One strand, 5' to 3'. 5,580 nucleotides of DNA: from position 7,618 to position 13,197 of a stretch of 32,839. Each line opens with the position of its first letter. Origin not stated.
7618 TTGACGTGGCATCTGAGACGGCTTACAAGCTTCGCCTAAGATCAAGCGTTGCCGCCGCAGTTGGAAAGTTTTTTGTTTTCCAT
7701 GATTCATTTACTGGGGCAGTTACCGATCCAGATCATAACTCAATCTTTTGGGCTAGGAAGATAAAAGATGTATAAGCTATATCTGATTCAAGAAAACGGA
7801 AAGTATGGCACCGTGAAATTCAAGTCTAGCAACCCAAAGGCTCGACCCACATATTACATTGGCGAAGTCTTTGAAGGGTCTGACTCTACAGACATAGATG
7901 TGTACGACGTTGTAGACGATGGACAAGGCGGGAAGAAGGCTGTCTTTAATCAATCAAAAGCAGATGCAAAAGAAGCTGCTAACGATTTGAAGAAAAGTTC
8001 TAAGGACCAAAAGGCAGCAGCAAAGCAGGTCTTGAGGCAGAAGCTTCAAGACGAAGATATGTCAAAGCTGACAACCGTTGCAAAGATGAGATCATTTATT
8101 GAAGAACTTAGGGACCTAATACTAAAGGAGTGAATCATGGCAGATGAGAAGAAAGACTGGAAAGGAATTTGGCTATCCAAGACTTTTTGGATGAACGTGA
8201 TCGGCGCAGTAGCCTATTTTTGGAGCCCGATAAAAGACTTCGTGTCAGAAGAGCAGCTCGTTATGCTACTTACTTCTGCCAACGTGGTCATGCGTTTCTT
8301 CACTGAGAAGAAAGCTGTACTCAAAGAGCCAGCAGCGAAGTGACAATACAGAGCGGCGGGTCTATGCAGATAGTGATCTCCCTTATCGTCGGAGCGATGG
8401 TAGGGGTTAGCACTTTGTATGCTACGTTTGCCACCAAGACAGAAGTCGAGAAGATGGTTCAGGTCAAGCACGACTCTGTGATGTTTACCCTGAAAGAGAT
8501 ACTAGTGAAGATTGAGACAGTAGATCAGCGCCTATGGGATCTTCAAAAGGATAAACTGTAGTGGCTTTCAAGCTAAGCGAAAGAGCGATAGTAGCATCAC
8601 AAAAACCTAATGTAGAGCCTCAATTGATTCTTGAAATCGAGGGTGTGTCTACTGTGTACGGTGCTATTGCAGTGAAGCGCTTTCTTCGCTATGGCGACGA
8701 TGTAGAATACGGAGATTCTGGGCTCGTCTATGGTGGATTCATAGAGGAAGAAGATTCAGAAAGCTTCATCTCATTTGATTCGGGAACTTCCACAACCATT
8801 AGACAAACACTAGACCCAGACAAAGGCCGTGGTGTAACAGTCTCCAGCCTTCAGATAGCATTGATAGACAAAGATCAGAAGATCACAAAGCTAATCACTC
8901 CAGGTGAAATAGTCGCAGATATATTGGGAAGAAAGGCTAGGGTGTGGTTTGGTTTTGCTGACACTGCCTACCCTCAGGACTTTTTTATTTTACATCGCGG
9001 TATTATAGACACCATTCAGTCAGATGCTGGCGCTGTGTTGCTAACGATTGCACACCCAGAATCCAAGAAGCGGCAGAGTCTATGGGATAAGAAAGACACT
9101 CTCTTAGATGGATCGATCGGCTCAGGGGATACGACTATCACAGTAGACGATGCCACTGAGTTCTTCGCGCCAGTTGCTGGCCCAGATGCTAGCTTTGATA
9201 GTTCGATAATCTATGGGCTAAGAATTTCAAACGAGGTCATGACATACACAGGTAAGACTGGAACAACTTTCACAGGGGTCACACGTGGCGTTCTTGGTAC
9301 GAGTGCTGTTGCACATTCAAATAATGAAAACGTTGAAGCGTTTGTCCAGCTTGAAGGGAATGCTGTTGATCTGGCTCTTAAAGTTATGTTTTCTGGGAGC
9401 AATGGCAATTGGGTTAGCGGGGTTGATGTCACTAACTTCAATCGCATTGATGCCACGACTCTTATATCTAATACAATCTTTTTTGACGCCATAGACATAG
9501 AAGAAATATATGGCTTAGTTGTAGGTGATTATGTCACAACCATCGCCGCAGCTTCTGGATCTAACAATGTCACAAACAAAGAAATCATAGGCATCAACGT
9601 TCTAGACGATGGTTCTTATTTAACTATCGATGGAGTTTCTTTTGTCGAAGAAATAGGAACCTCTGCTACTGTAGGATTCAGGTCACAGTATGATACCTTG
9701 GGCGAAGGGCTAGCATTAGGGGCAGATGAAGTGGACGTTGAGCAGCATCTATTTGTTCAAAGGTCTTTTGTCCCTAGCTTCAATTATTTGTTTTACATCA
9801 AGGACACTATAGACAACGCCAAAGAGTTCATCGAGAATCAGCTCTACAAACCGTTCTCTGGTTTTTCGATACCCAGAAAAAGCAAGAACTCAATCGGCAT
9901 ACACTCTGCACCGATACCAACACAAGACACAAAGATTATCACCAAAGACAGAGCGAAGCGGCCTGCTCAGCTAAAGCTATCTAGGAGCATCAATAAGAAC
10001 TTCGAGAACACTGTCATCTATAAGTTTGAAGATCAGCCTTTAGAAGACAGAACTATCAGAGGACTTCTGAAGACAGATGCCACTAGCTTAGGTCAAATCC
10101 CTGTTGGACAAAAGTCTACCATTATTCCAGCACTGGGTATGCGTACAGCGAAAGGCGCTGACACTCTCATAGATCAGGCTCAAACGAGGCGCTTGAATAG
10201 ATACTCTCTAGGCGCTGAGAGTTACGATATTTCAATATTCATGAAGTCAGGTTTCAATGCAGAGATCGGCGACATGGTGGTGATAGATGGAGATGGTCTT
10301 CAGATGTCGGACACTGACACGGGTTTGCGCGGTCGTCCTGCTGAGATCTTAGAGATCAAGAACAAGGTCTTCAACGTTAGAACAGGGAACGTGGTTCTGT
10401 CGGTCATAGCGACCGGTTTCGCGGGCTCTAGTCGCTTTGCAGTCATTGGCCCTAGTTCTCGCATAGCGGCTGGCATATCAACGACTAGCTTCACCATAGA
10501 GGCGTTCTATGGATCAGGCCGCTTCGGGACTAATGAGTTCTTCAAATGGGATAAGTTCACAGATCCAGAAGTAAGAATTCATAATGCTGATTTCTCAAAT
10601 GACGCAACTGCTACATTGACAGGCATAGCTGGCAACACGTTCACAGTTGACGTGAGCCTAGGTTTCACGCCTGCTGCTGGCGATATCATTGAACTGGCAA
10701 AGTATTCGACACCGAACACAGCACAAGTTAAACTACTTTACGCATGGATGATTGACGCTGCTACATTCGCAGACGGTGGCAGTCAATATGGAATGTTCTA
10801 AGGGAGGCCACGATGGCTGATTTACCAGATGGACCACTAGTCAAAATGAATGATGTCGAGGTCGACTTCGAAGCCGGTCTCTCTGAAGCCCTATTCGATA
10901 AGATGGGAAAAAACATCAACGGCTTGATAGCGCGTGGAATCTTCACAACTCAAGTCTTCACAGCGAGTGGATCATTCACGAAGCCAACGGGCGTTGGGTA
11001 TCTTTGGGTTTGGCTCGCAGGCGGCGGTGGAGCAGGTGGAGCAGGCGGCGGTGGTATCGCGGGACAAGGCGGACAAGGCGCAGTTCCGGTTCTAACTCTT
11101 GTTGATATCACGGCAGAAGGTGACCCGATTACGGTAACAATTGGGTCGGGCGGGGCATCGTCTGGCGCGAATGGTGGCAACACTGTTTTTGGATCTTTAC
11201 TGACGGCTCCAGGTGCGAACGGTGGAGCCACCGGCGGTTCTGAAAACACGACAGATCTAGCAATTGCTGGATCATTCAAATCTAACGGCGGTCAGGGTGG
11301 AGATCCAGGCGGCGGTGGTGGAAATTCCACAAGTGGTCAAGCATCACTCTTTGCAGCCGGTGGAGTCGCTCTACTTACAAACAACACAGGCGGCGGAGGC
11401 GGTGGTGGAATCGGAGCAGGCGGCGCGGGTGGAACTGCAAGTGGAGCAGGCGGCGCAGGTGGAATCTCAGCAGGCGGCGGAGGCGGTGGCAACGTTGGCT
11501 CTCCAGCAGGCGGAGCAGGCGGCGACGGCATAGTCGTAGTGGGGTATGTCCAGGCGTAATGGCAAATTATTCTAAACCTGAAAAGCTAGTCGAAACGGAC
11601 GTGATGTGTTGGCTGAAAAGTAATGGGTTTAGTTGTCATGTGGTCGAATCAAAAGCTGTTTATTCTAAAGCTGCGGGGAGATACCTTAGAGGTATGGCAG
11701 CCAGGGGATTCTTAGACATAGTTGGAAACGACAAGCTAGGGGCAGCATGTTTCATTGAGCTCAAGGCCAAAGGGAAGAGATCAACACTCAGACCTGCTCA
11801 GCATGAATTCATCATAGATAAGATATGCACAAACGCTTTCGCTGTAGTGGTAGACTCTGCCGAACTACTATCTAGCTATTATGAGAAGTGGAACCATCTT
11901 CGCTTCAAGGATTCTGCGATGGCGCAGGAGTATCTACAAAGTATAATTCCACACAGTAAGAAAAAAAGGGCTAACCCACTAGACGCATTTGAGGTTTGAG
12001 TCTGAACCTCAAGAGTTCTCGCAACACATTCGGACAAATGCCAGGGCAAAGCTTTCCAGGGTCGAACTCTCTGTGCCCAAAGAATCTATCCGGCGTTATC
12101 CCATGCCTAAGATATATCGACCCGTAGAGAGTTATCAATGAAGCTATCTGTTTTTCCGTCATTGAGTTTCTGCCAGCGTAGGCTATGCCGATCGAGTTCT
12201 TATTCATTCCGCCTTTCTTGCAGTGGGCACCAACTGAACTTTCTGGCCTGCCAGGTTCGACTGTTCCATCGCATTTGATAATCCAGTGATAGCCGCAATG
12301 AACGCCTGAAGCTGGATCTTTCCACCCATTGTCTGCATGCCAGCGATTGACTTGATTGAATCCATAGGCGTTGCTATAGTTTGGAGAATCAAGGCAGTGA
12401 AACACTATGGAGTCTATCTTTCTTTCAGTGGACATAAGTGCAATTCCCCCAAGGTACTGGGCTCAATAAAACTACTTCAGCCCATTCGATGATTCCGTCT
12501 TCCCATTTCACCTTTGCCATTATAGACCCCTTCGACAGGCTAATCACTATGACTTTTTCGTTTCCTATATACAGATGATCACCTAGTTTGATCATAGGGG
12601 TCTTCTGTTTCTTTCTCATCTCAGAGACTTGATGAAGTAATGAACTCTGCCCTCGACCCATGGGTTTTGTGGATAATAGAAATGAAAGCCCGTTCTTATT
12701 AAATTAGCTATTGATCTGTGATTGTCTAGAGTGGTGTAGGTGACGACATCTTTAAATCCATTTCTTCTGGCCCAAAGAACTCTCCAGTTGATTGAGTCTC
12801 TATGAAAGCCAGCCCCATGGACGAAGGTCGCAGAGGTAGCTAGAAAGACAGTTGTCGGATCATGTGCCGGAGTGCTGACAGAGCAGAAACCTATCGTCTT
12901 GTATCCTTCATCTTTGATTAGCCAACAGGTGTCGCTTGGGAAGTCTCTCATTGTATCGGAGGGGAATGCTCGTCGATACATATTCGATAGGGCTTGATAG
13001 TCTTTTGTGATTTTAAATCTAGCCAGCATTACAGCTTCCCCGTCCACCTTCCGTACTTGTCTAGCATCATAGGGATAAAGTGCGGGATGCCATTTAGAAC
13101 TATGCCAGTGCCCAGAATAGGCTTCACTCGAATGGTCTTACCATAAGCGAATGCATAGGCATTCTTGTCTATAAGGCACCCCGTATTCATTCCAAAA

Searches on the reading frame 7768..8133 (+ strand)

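Call 81: search_protein_families(library=phrogs, proteins=[window:7768-8133:+], max_evalue=0.1)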
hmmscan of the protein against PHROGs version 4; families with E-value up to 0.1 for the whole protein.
window:7768-8133:+ (121 aa): 4 families
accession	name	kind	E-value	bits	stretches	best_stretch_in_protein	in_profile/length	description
phrog_1080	-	unknown function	0.013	16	1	24-96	25-95/186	-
phrog_20784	-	unknown function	0.028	15.5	1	47-121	23-97/117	-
phrog_27324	-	unknown function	0.057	14.1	1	40-109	85-156/232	-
phrog_14592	-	head and packaging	0.066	14.6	1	16-100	4-86/116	virion structural protein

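Call 82: search_protein_families(library=pfam, proteins=[window:7768-8133:+], max_evalue=0.1)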
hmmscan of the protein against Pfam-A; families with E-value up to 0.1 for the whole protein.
window:7768-8133:+ (121 aa): 0 families

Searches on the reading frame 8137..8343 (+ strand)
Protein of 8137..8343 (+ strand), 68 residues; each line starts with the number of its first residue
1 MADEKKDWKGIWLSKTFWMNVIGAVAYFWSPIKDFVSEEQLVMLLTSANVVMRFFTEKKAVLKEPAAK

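Call 81: search_protein_families(library=phrogs, proteins=[window:8137-8343:+], max_evalue=0.1)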
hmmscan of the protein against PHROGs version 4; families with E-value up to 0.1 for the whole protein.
window:8137-8343:+ (68 aa): 1 family
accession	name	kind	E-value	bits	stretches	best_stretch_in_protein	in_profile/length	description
phrog_22369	-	unknown function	0.077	14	1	15-55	43-83/105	-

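Call 82: search_protein_families(library=pfam, proteins=[window:8137-8343:+], max_evalue=0.1)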
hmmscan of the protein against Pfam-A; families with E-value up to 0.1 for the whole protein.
window:8137-8343:+ (68 aa): 0 families

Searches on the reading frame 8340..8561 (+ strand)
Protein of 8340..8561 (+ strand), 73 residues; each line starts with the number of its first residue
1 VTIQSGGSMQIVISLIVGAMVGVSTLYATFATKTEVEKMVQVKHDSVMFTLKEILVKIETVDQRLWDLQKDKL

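Call 81: search_protein_families(library=phrogs, proteins=[window:8340-8561:+], max_evalue=0.1)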
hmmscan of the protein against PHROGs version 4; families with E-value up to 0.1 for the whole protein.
window:8340-8561:+ (73 aa): 1 family
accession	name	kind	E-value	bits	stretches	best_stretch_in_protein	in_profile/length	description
phrog_12015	-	unknown function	0.064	13.9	1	11-67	73-130/165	-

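Call 82: search_protein_families(library=pfam, proteins=[window:8340-8561:+], max_evalue=0.1)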
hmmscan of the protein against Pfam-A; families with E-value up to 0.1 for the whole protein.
window:8340-8561:+ (73 aa): 1 family
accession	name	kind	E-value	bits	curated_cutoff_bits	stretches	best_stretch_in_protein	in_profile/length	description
PF05423.18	Mycobact_memb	-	0.035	14.5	21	1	9-58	8-56/139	Mycobacterium membrane protein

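Call 87: find_related_loci(query=A5, collection=viral_contigs, flank=4000)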
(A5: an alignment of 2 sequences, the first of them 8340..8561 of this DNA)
Query A5 (73 aa) in viral_contigs; peptide patterns used: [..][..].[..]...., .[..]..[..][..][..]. (x = any residue, [..] = any of these).
47 stretches matched a pattern, but none encodes a relative of the query by tblastn (E <= 1e-3).
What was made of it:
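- Tried and rejected: The scan for the TMD-coiled-coil protein returned nothing (call 87).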

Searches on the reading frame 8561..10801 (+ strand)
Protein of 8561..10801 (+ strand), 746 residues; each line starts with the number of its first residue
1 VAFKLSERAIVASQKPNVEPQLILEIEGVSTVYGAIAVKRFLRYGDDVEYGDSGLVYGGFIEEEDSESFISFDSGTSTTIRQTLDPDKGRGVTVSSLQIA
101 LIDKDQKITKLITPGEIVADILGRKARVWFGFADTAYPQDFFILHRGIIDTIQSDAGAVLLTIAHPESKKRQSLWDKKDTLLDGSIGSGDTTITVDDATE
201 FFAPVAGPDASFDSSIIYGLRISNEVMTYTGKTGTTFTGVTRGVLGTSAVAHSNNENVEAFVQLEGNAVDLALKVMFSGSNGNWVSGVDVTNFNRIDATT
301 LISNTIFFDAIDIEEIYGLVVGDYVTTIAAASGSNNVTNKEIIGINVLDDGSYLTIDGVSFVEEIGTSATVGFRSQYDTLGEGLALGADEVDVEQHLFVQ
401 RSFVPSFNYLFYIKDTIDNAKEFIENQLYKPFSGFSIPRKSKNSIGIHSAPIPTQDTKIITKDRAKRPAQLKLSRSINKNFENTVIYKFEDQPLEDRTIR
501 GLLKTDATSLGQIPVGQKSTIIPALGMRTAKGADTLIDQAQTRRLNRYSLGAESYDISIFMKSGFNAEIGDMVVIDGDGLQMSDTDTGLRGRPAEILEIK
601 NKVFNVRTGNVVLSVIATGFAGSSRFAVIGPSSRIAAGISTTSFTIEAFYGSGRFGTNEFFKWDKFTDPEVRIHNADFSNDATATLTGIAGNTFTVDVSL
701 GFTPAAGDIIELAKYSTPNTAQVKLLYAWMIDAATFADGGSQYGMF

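Call 18: search_protein_families(library=phrogs, proteins=[window:8561-10801:+], max_evalue=0.001)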
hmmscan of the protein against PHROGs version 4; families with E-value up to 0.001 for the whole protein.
window:8561-10801:+ (746 aa): 1 family
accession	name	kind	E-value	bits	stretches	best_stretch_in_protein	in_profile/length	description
phrog_11439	-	tail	2.6e-09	36.9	1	123-276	141-291/775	tail fiber protein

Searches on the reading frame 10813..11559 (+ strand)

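Call 18: search_protein_families(library=phrogs, proteins=[window:10813-11559:+], max_evalue=0.001)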
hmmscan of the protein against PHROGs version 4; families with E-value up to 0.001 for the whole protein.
window:10813-11559:+ (248 aa): 3 families
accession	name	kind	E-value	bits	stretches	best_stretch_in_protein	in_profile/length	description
phrog_863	-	tail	2.7e-13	50.7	1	42-243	396-601/690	tail fiber assembly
phrog_6202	-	tail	8.8e-09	36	1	27-244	428-635/636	tail fiber protein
phrog_8139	-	unknown function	0.00046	20.5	1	49-242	235-448/453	-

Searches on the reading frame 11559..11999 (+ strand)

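Call 18: search_protein_families(library=phrogs, proteins=[window:11559-11999:+], max_evalue=0.001)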
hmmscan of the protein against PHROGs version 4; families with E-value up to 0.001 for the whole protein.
window:11559-11999:+ (146 aa): 2 families
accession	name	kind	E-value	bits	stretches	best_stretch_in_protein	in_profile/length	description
phrog_93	-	DNA, RNA and nucleotide metabolism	2.6e-05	24.1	1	5-115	351-445/613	endonuclease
phrog_824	-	unknown function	0.00018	22.5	1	63-115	128-178/265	-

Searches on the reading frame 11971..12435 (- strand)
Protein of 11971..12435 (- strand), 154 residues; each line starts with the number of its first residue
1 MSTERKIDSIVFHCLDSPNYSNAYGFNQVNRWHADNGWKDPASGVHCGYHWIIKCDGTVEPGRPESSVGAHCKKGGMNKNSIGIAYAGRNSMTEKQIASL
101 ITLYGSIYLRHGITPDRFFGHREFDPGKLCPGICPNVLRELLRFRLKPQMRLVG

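Call 5: search_protein_families(library=pfam, proteins=[window:11971-12435:-], max_evalue=0.1)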
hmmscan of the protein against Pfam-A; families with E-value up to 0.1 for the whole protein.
window:11971-12435:- (154 aa): 1 family
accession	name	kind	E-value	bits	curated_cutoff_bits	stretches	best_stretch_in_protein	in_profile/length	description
PF01510.30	Amidase_2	-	2.3e-18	67.2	26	1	5-132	3-130/131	N-acetylmuramoyl-L-alanine amidase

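Call 6: search_protein_families(library=phrogs, proteins=[window:11971-12435:-], max_evalue=0.1)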
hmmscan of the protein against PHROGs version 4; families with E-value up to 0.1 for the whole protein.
window:11971-12435:- (154 aa): 6 families
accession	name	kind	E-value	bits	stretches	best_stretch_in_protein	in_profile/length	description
phrog_822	-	lysis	2.6e-30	106.8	1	2-132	19-146/215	amidase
phrog_1493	-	lysis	5.5e-16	59.7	1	8-132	35-152/394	endolysin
phrog_35436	-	lysis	3.7e-09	37.3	1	9-134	22-137/266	amidase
phrog_1794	-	lysis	1.9e-07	31.9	1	4-133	53-181/336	amidase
phrog_9611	-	lysis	7.3e-05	23.5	1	30-132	76-149/246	endolysin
phrog_880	-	lysis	0.038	14.3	1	74-143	257-328/435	endolysin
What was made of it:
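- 11971..12435 (-): Amidase_2 endolysin without a signal peptide. It is the last gene of the same leftward operon. Pfam Amidase_2 at 2.3e-18 and phrog_822 at 2.6e-30 (calls 5, 6).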

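Call 75: search_dna_similar(query=window:11971-12435:-, collection=phages, mode=protein, max_evalue=1e-8, max_rows=15)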
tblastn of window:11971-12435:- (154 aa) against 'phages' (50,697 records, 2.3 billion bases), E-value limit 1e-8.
Records with a match: 1272; places in all: 1276; records where one place covers at least 80% of the query: 921.
Best place of each record, by identity: <60% 1272.
By first word of the organism name: Klebsiella 414; Escherichia 180; Pseudomonas 137; Vibrio 122; Bacteroides 60; Yersinia 49; Salmonella 33; Bacteriophage 24; Clostridium 21; Ralstonia 20; and 44 more.
By host as written in the record: - 290; Klebsiella pneumoniae 215; Escherichia coli 43; Klebsiella pneumoniae 135080 28; Pseudomonas putida KT2440 and Paw85 25; Vibrio cholerae 22; Pseudomonas fluorescens 15; Stenotrophomonas maltophilia 14; and 301 more.
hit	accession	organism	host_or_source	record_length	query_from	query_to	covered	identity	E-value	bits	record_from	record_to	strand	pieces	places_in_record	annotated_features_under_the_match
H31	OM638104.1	Clostridium phage LPCPA6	Clostridium perfringens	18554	10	149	91%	38.9%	9e-14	73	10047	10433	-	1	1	hypothetical protein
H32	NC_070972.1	Clostridium phage LPCPA6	Clostridium perfringens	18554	10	149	91%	38.9%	9e-14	73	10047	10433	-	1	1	endolysin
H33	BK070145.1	Bacteriophage sp.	Helicobacter enhydrae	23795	5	131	82%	39.3%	8e-20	90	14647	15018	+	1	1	hypothetical protein (x2)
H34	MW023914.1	Rhizobium phage vB_RleA_TRX32-1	Rhizobium leguminosarum TRX32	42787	1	133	86%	37.2%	8e-13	70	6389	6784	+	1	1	endolysin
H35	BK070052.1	Bacteriophage sp.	Helicobacter bizzozeronii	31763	5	131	82%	38.2%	2e-19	89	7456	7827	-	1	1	N-acetylmuramoyl-L-alanine amidase | hypothetical protein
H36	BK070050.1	Bacteriophage sp.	Helicobacter bizzozeronii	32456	5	131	82%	38.2%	2e-19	89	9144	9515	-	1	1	N-acetylmuramoyl-L-alanine amidase | hypothetical protein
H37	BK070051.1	Bacteriophage sp.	Helicobacter bizzozeronii CIII-1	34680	5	131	82%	38.2%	2e-19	89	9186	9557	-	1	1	N-acetylmuramoyl-L-alanine amidase | hypothetical protein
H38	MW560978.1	Oceanospirillum phage vB_OliS_GJ44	-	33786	6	133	83%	37.5%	7e-16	79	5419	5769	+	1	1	N-acetylmuramoyl-L-alanine amidase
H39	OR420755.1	Roseobacter phage CRP-113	Paracoccaceae bacterium strain FZCC0023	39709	7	131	81%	38.1%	7e-14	73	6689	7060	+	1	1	lysozyme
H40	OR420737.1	Roseobacter phage CRP-171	Paracoccaceae bacterium strain FZCC0023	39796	7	131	81%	38.1%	1e-13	72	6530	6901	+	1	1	lysozyme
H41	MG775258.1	Pseudomonas phage Henninger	Pseudomonas sp. CTX2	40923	8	131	81%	38.3%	2e-16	81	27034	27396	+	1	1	lysin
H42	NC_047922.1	Pseudomonas phage Henninger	Pseudomonas sp. CTX2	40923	8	131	81%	38.3%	2e-16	81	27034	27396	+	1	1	amidase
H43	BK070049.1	Bacteriophage sp.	Helicobacter bizzozeronii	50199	5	131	82%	37.3%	8e-18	84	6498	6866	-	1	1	hypothetical protein (x2)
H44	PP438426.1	Microcystis phage Mae-JY35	Microcystis aeruginosa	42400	2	132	85%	36.1%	2e-12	69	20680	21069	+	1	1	lysozyme-like protein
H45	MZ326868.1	Stenotrophomonas phage Marzo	Stenotrophomonas maltophilia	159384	2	131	84%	36.3%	5e-17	82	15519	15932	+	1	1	endolysin amidase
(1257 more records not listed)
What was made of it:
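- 11971..12435 (-): Phage matches in call 75.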

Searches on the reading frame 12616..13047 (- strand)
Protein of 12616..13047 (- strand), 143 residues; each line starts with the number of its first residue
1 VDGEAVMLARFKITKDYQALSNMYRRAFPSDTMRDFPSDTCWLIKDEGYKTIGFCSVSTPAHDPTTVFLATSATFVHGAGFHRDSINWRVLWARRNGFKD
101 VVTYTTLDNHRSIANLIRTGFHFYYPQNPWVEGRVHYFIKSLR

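Call 18: search_protein_families(library=phrogs, proteins=[window:12616-13047:-], max_evalue=0.001)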
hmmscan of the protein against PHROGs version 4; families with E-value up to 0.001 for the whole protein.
window:12616-13047:- (143 aa): 0 families

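Call 22: search_protein_families(library=ncbifam, proteins=[window:12616-13047:-], max_evalue=1)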
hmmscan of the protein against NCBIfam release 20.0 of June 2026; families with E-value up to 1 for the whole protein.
window:12616-13047:- (143 aa): 1 family
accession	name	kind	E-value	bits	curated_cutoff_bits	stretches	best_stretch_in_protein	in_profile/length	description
TIGR02112.1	cyd_oper_ybgE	equivalog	0.078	13.6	89.55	1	65-93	48-76/93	cyd operon protein YbgE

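Call 66: search_protein_families(library=padloc, proteins=[window:12616-13047:-], max_evalue=0.1)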
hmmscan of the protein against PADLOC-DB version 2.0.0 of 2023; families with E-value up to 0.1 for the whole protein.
window:12616-13047:- (143 aa): 0 families

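Call 81: search_protein_families(library=phrogs, proteins=[window:12616-13047:-], max_evalue=0.1)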
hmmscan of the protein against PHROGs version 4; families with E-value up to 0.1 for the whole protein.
window:12616-13047:- (143 aa): 0 families

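Call 82: search_protein_families(library=pfam, proteins=[window:12616-13047:-], max_evalue=0.1)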
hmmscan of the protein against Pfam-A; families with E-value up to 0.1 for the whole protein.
window:12616-13047:- (143 aa): 3 families
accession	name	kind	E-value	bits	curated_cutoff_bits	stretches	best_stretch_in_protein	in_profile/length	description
PF09600.15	Cyd_oper_YbgE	-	0.00048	20.9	25.2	1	65-92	36-63/79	Cyd operon protein YbgE (Cyd_oper_YbgE)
PF13302.13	Acetyltransf_3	-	0.0039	18.3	25.4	1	34-122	46-138/138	Acetyltransferase (GNAT) domain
PF00583.31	Acetyltransf_1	-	0.016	15.9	20.7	1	29-120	20-115/116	Acetyltransferase (GNAT) family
